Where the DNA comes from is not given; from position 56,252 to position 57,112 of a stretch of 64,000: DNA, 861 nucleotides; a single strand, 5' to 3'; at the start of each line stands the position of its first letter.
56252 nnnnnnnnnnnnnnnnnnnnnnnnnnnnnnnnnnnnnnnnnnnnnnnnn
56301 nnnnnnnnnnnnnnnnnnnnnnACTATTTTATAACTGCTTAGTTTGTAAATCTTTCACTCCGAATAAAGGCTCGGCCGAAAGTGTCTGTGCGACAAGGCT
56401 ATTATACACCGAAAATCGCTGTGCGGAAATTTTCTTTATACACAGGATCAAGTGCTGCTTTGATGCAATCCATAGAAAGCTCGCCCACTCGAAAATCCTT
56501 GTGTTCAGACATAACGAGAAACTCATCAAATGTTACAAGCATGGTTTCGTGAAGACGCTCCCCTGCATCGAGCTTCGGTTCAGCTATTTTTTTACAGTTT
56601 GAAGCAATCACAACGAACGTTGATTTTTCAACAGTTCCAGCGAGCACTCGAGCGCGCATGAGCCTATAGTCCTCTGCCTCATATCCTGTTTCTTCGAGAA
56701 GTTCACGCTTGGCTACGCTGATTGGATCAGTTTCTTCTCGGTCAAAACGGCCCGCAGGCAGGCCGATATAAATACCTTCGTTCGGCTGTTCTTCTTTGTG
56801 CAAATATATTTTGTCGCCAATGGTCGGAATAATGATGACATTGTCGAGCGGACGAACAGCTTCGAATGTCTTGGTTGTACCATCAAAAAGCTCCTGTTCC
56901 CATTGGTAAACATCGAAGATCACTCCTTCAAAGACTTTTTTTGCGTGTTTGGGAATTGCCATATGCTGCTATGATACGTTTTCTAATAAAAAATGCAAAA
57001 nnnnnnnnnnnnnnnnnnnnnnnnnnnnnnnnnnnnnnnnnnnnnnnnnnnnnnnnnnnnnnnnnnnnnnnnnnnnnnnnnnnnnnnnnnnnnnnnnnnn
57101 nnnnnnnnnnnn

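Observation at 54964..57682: Tandem NUDIX hydrolase cluster (three paralogs) ending at tRNA-Leu; five Nudix domains in this 64-kb window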

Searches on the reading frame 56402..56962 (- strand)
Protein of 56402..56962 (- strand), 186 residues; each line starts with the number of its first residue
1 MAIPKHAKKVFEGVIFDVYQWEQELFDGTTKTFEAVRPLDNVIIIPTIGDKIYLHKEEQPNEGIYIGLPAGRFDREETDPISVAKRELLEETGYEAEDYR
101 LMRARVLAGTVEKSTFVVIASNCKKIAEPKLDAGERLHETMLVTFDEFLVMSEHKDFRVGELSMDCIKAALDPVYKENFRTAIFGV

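Call 4: search_protein_families(library=pfam, proteins=[window:56402-56962:-], max_evalue=0.01)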
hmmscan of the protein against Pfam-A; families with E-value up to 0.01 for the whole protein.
window:56402-56962:- (186 aa): 1 family
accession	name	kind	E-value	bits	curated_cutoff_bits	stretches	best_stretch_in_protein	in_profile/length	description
PF00293.34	NUDIX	-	4.8e-09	36.8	21.1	1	41-148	5-118/134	NUDIX domain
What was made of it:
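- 56402..56962 (-): N2: a 186-aa ADP-ribose/NDP-sugar pyrophosphatase-type Nudix hydrolase (box GX5EX8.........; downstream LDxGE with Glu135). Pfam 36.8 bits (call 4).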

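Call 8: search_protein_families(library=ncbifam, proteins=[window:56402-56962:-], max_evalue=0.01)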
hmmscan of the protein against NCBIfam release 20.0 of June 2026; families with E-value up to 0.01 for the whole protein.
window:56402-56962:- (186 aa): 3 families
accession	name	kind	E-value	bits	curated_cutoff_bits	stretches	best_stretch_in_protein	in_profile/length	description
NF008736.0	PRK11762.1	equivalog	8.6e-10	38.4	169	1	7-123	13-133/186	ADP compounds hydrolase NudE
NF052459.1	OxoGTPPhMutT1Mycb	equivalog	0.00049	19.3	475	1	67-102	32-66/292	8-oxo-(d)GTP phosphatase MutT1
TIGR02705.1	nudix_YtkD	equivalog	0.0036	16.8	154.4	1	39-98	24-78/156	RNA deprotection pyrophosphohydrolase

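Call 11: find_encoding_contigs(protein=window:56402-56962:-, flank=10000, max_places=6)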
Protein window:56402-56962:- (186 aa): 1 contig read that carries it; 1 place shown.
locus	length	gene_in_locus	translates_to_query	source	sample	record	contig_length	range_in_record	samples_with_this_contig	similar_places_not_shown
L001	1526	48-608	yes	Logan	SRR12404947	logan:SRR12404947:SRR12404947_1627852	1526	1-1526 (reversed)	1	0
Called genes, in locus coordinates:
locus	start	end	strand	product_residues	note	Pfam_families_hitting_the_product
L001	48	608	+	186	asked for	PF00293:NUDIX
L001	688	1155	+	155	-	PF08570:DUF1761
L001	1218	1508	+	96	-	-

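Call 12: find_homologous_proteins(query=window:56402-56962:-, max_evalue=0.00001)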
Query window:56402-56962:- (186 aa): 2355 proteins with E <= 0.00001 among 2681 candidates; the best 120 are listed.
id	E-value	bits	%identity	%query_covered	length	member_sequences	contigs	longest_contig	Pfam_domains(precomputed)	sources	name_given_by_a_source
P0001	8.7e-109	379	91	100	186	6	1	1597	PF00293.35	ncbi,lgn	-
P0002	1.2e-88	313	73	100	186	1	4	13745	PF00293.35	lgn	-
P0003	4.1e-88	312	72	100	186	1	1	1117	PF00293.35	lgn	-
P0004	1.1e-78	281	68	100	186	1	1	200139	PF00293.35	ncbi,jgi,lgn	jgi:ADP-ribose pyrophosphatase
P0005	5.2e-73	262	63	99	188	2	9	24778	PF00293.35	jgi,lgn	jgi:ADP-ribose pyrophosphatase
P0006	6.5e-73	262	63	99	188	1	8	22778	PF00293.35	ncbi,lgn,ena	-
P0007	6.7e-72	259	62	99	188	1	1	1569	PF00293.35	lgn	-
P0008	4.1e-70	253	64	100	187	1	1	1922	PF00293.35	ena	-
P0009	8.9e-70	252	62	99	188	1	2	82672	PF00293.35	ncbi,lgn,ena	-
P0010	5.9e-69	249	60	99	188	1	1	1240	PF00293.35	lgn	-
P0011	1.0e-68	249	63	100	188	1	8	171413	PF00293.35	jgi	jgi:ADP-ribose pyrophosphatase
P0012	8.4e-67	242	62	99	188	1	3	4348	PF00293.35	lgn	-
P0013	2.5e-62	228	57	99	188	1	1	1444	PF00293.35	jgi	jgi:ADP-ribose pyrophosphatase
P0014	1.7e-61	225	55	99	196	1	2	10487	PF00293.35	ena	-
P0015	4.8e-61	224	55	99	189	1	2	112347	PF00293.35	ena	-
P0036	2.7e-43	166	46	98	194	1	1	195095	PF00293.35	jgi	jgi:ADP-ribose pyrophosphatase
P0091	3.4e-40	156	45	98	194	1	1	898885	PF00293.35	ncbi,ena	-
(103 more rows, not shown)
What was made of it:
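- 56402..56962 (-): 2355 homologues, mostly from Patescibacteria (call 12).
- N2 has 2355 homologues (call 12).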

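Call 13: find_encoding_contigs(protein=P0004, flank=10000, max_places=2)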
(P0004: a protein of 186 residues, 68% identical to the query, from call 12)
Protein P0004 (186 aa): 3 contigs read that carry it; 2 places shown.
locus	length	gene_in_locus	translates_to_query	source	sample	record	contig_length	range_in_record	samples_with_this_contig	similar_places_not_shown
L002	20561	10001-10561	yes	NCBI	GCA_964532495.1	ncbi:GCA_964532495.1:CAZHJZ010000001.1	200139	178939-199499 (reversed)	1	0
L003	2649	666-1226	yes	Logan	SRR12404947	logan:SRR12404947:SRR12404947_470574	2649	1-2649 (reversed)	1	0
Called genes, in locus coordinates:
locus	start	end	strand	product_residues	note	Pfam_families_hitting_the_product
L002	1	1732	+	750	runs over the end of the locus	PF04011:LemA, PF09972:DUF2207, PF20990:DUF2207_C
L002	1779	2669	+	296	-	PF01435:Peptidase_M48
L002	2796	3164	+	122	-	PF14534:DUF4440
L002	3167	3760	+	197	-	PF28474:DUF8412, PF13376:OmdA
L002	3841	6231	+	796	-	-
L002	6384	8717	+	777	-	-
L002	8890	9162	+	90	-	PF00076:RRM_1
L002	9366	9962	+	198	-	PF00293:NUDIX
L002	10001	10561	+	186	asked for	PF00293:NUDIX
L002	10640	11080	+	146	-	PF08570:DUF1761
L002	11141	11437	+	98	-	-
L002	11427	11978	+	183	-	PF00293:NUDIX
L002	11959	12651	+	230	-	PF00557:Peptidase_M24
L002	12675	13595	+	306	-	-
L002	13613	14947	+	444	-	PF21799:MurD-like_N, PF08245:Mur_ligase_M, PF02875:Mur_ligase_C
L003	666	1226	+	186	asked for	PF00293:NUDIX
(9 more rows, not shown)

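Call 14: find_encoding_contigs(protein=P0011, flank=10000, max_places=2)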
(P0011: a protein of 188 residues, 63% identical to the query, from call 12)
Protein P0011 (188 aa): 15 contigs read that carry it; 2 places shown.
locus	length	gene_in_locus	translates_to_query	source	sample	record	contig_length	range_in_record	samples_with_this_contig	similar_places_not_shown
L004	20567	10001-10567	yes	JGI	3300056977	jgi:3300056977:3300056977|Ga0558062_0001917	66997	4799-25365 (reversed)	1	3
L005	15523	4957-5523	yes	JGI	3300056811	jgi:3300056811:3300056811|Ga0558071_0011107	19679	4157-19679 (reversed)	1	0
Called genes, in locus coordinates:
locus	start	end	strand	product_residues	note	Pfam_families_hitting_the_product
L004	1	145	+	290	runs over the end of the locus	PF00763:THF_DHG_CYH, PF02882:THF_DHG_CYH_C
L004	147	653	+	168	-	PF14378:PAP2_3 (faint), PF01569:PAP2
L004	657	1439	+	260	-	PF02673:BacA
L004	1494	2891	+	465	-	PF21760:SecD_1st, PF22599:SecDF_P1_head, PF03176:MMPL, PF02355:SecD_SecF_C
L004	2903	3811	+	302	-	PF07549:Sec_GG (faint), PF02355:SecD_SecF_C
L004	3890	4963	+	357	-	-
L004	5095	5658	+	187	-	PF04011:LemA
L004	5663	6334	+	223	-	-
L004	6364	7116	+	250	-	PF01145:Band_7, PF13421:Band_7_1 (weak)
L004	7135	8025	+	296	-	PF01435:Peptidase_M48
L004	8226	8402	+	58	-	-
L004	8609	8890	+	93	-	PF00076:RRM_1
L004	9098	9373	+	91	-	PF00708:Acylphosphatase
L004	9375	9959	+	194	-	PF00293:NUDIX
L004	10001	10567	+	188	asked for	PF00293:NUDIX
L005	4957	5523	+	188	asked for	PF00293:NUDIX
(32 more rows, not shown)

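Call 15: find_encoding_contigs(protein=P0015, flank=10000, max_places=2)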
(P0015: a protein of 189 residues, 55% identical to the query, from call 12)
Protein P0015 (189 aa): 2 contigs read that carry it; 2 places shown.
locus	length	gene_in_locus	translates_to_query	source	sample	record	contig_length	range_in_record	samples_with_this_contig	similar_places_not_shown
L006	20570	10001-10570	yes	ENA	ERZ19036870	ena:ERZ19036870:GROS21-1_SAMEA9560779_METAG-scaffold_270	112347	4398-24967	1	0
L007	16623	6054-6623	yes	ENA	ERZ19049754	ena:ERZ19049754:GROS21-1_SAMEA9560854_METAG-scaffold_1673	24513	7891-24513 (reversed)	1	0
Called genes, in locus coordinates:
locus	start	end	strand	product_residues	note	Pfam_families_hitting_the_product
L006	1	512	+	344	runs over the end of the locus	PF00763:THF_DHG_CYH, PF02882:THF_DHG_CYH_C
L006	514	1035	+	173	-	PF14378:PAP2_3 (weak), PF01569:PAP2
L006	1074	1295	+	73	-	-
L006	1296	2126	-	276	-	PF02673:BacA, PF01925:TauE (weak)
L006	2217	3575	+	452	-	PF21760:SecD_1st, PF22599:SecDF_P1_head, PF03176:MMPL, PF02355:SecD_SecF_C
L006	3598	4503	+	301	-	PF07549:Sec_GG (faint), PF02355:SecD_SecF_C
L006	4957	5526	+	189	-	PF04011:LemA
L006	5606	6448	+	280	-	PF01435:Peptidase_M48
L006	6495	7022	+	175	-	PF00677:Lum_binding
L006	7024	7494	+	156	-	PF00885:DMRL_synthase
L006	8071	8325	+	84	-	PF00076:RRM_1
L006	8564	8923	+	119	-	PF00708:Acylphosphatase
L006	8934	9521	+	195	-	PF00293:NUDIX (weak)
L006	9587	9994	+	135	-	PF07681:DoxX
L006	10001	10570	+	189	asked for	PF00293:NUDIX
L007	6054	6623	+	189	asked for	PF00293:NUDIX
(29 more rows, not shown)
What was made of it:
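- The whole 20-kb region is collinear in these close relatives, so conserved adjacency carries little functional information at this depth (calls 13-15).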

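Call 18: search_solved_structures(query=window:56402-56962:-, max_evalue=0.001, show_alignments=2)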
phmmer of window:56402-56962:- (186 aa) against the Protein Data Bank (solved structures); distinct sequences matched with E-value up to 0.001: 10.
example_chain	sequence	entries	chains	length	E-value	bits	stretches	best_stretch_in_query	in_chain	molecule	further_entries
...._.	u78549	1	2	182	5.3e-11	45.7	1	8-139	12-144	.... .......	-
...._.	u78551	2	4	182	1.1e-10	44.7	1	8-137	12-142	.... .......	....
8wv3_A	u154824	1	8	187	9.3e-08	35.2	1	8-149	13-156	ADP-ribose pyrophosphatase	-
9jax_E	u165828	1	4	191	1e-07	35.1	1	8-149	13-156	ADP-ribose pyrophosphatase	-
8zr8_A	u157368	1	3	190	1.5e-07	34.5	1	8-151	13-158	Methanol dehydrogenase activator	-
1vhg_A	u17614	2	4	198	1.4e-05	28.1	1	11-116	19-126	ADP compounds hydrolase nudE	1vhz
1v8i_A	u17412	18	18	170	3e-05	27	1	34-134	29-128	ADP-ribose pyrophosphatase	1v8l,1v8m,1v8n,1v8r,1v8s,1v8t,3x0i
1v8u_A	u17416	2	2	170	7.8e-05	25.6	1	34-134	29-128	ADP-ribose pyrophosphatase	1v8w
1v8v_A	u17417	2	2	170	7.8e-05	25.6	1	34-134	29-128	ADP-ribose pyrophosphatase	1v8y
2yvm_A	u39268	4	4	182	0.00089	22.2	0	48-145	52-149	MutT/nudix family protein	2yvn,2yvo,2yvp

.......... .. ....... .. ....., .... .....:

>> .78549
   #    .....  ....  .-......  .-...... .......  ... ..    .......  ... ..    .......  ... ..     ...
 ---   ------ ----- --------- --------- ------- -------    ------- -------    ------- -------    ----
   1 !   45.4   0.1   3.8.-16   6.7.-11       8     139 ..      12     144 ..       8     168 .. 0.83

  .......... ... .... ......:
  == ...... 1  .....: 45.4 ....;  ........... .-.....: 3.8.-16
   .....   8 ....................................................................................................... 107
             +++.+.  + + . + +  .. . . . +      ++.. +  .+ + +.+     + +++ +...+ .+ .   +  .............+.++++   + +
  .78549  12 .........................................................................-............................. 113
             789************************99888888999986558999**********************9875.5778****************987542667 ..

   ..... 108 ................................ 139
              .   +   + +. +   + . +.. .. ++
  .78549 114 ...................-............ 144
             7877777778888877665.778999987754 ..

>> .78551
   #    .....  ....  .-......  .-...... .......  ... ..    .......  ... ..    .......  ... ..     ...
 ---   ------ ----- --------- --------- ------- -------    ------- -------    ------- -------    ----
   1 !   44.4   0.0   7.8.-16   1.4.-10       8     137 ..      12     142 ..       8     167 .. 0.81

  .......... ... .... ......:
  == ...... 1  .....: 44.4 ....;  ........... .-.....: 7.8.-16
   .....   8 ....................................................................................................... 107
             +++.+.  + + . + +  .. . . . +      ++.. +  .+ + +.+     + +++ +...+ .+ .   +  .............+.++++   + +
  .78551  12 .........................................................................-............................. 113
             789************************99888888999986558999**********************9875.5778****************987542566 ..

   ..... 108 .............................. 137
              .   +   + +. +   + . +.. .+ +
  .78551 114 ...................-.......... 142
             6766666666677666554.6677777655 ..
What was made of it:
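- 56402..56962 (-): Sequence match to PDB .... NudF at 5e-11 (call 18).
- On ADP-ribose pyrophosphatase / NDP-sugar hydrolase subfamily (for N2): It aligns with the LDQGE of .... (call 18).
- N2 matches Bdellovibrio NudF and ADPRases by sequence (call 18).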

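Call 21: find_encoding_contigs(protein=P0091, flank=10000, max_places=1)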
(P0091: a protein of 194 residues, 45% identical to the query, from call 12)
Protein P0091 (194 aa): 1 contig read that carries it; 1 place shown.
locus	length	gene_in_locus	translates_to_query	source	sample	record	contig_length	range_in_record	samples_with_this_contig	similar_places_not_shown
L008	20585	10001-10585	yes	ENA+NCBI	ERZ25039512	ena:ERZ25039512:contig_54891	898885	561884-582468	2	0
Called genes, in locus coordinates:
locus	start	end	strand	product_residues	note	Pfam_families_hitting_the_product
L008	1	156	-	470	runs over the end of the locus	PF00206:Lyase_1, PF08328:ASL_C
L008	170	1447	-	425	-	PF02844:GARS_N, PF01071:GARS_A, PF02786:CPSase_L_D2 (weak), PF02222:ATP-grasp (weak), PF02843:GARS_C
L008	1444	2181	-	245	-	PF00551:Formyl_trans_N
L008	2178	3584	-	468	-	PF13522:GATase_6, PF13537:GATase_7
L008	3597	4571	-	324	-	PF01259:SAICAR_synt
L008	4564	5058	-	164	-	PF00731:AIRC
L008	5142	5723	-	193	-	PF12917:YfbR-like, PF13023:HD_3, PF01966:HD (faint)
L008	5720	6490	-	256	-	PF13507:GATase_5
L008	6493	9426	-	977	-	PF18072:FGAR-AT_linker, PF00586:AIRS, PF02769:AIRS_C, PF00586:AIRS (weak), PF02769:AIRS_C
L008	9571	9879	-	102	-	-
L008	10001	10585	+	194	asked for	PF00293:NUDIX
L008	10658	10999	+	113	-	PF01740:STAS (weak)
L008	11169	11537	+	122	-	-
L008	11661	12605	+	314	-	PF01933:CofD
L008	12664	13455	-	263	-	PF00106:adh_short, PF08659:KR, PF13561:adh_short_C2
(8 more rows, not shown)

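Call 22: find_encoding_contigs(protein=P0036, flank=10000, max_places=1)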
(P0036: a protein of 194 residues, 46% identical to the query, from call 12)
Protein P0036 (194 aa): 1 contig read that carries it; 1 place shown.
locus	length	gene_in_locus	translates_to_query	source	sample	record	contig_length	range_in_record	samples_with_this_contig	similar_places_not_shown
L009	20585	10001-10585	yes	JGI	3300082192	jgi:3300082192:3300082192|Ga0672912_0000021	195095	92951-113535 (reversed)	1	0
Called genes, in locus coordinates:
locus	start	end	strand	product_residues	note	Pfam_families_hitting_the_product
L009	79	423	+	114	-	PF02033:RBFA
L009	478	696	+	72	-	-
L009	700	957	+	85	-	-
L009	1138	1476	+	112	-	-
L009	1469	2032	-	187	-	-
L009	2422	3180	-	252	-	PF00196:GerE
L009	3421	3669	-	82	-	PF18893:DUF5652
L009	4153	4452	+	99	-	PF12840:HTH_20, PF01022:HTH_5, PF12802:MarR_2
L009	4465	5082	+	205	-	PF02589:LUD_dom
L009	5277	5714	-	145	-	-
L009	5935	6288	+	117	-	PF12840:HTH_20, PF01022:HTH_5, PF12802:MarR_2 (weak), PF13412:HTH_24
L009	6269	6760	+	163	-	PF10604:Polyketide_cyc2, PF08327:AHSA1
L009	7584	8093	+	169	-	-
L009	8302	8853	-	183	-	PF04173:DoxD, PF07681:DoxX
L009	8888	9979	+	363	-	-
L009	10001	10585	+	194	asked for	PF00293:NUDIX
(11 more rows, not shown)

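Call 23: find_related_loci(query=window:56402-56962:-, collection=genome_contigs, flank=10000)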
Query window:56402-56962:- (186 aa) in genome_contigs; peptide patterns used: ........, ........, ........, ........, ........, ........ (x = any residue, [..] = any of these).
323 stretches matched a pattern; 283 encode a relative of the query (tblastn E <= 1e-3); the best 80 are kept; 80 distinct loci.
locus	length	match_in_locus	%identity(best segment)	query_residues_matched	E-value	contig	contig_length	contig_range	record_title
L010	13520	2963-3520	91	1-186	1e-114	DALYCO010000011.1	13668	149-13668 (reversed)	MAG TPA_asm: Candidatus Paceibacterota bacterium isolate CTOTU14203 NODE_1025_length_13668_cov_3.375230, whole genome sh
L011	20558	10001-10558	68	1-186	1e-85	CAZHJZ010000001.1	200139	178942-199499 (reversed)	MAG TPA_asm: uncultured Candidatus Saccharibacteria bacterium isolate SRP170004_co1_54 genome assembly, contig: NODE_60_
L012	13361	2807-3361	63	3-186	3e-78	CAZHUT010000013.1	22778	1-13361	MAG TPA_asm: uncultured Candidatus Saccharibacteria bacterium isolate SRP135725_co3_414 genome assembly, contig: NODE_19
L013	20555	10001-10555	62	3-186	5e-75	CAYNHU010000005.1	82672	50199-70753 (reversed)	MAG TPA_asm: uncultured Candidatus Saccharibacteria bacterium isolate SRP300315_co1_62 genome assembly, contig: NODE_154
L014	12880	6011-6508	53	1-168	4e-50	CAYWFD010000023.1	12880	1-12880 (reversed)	MAG TPA_asm: uncultured Gammaproteobacteria bacterium isolate binchicken_co326_112 genome assembly, contig: NODE_2469_le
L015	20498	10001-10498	51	1-168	1e-49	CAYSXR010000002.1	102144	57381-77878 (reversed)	MAG TPA_asm: uncultured Gammaproteobacteria bacterium isolate SRP286056_co2_340 genome assembly, contig: NODE_192_length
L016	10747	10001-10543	47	3-185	1e-49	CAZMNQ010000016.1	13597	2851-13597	MAG TPA_asm: uncultured Bdellovibrionales bacterium isolate SRP118108_co4_325 genome assembly, contig: NODE_3989_length_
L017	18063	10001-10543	46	3-185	1e-49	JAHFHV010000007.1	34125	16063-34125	MAG: Candidatus Magasanikiibacteriota bacterium isolate nzgw347 NODE_530_length_34126_cov_5.665255, whole genome shotgun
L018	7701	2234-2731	52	1-168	1e-49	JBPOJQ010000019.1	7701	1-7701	MAG: Candidatus Magasanikiibacteriota bacterium isolate MAG_812 c_000000621910, whole genome shotgun sequence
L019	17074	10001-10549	43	3-185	3e-46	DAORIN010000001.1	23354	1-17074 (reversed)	MAG TPA_asm: Candidatus Paceibacterota bacterium isolate AMR_MDS_5576 NODE_348_length_23354_cov_5.794197, whole genome s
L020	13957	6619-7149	45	3-180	1e-45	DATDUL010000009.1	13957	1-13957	MAG TPA_asm: Candidatus Paceibacterota bacterium isolate SMAG_U8057 k141_379318, whole genome shotgun sequence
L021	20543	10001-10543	45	3-185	1e-45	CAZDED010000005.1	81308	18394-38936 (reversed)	MAG TPA_asm: uncultured Gammaproteobacteria bacterium isolate SRP278252_co2_138 genome assembly, contig: NODE_425_length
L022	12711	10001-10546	44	3-186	8e-46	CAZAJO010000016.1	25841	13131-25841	MAG TPA_asm: uncultured Gammaproteobacteria bacterium isolate SRP342105_co1_429 genome assembly, contig: NODE_2481_lengt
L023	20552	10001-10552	44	3-185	1e-45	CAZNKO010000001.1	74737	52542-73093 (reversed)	MAG TPA_asm: uncultured Gammaproteobacteria bacterium isolate binchicken_co232_111 genome assembly, contig: NODE_532_len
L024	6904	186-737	42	3-185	1e-45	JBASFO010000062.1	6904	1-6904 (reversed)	MAG: Minisyncoccia bacterium isolate MFD03500_ilm_asm_bin15 k127_15133, whole genome shotgun sequence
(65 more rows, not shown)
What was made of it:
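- Tried and rejected: Taxonomy therefore rests on the names of close relatives, such as Candidatus Paceibacterota (calls 12, 23).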

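Call 28: search_protein_families(library=padloc, proteins=[window:56402-56962:-], max_evalue=0.01)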
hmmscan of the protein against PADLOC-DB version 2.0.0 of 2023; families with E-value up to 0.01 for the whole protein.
window:56402-56962:- (186 aa): 0 families

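Call 75: predict_structure(alignment_id=A3)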
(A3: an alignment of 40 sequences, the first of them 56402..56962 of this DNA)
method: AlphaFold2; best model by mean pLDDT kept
length: 186 residues; sequences in the alignment: 40
mean_pLDDT: 95.9   pTM: 0.88
mean pLDDT of the five models: 95.9, 95.8, 95.7, 95.2, 91.2
residues with pLDDT >= 90: 175; 70-90: 10; 50-70: 1; < 50: 0
segments of 3 or more residues with pLDDT < 50: none
pLDDT, mean of each block of 10 residues (from residue 1): 89 96 97 96 98 97 95 95 98 98 92 96 98 94 98 93 96 98 95
secondary structure, 60 per line:
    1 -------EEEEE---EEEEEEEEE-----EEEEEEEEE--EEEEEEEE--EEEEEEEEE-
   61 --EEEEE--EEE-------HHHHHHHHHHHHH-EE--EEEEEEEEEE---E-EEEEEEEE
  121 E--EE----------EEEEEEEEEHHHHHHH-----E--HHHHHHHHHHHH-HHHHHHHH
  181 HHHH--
elements in order: E8-12 E16-24 E30-38 E41-48 E51-59 E63-67 E70-72 H80-92 E98-107 E113-121 E136-144 H145-151 H160-171 H173-184
